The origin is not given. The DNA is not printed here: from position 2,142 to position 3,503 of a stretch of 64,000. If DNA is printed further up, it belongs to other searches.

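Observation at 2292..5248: Had/Oah/Dch-like triad with no dearomatizing benzoyl-CoA reductase in the window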

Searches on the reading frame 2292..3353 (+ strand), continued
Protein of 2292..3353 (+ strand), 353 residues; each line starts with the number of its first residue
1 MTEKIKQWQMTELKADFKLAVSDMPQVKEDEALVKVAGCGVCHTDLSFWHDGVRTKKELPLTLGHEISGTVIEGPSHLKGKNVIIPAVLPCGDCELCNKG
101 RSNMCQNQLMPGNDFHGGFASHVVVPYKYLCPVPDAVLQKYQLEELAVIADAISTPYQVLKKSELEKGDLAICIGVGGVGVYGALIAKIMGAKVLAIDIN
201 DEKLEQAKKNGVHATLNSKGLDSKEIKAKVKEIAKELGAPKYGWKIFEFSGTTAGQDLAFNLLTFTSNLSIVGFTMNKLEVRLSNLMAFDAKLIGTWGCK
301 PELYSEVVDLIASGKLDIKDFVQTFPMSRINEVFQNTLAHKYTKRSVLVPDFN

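Call 54: search_protein_families(library=ncbifam, proteins=[L083:2-994:+, L083:1008-1871:+], max_evalue=1e-20)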
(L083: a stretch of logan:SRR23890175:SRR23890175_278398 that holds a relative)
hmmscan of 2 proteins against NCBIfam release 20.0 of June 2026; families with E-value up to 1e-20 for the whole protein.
L083:2-994:+ (330 aa): 4 families
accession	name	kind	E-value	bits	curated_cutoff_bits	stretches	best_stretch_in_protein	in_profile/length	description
TIGR02259.1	benz_CoA_red_A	equivalog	7.4e-93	311.6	578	1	87-308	211-432/432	benzoyl-CoA reductase subunit A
TIGR00241.1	CoA_E_activ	domain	8.3e-49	166.4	125.4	1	88-306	37-247/248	acyl-CoA dehydratase activase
TIGR03192.1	benz_CoA_bzdQ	equivalog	5.8e-42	144.1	380.2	1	73-308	55-286/293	benzoyl-CoA reductase, bzd-type, subunit Q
TIGR02261.1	benz_CoA_red_D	equivalog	4.6e-32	111.2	312.85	1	105-307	61-261/262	benzoyl-CoA reductase subunit D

L083:1008-1871:+ (287 aa): 5 families
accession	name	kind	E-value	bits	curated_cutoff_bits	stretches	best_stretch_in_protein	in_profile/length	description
TIGR02261.1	benz_CoA_red_D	equivalog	6.5e-99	330.4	312.85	1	7-269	3-262/262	benzoyl-CoA reductase subunit D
TIGR00241.1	CoA_E_activ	domain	1.9e-42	145.5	125.4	1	6-267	1-247/248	acyl-CoA dehydratase activase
TIGR03192.1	benz_CoA_bzdQ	equivalog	1.7e-29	103.2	380.2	1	4-269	31-286/293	benzoyl-CoA reductase, bzd-type, subunit Q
TIGR02259.1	benz_CoA_red_A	equivalog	1.3e-24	86.8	578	1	61-266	222-429/432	benzoyl-CoA reductase subunit A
TIGR03286.1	methan_mark_15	hypoth_equivalog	3.3e-22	79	455.75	1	6-268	145-400/404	methanogenesis marker 15 protein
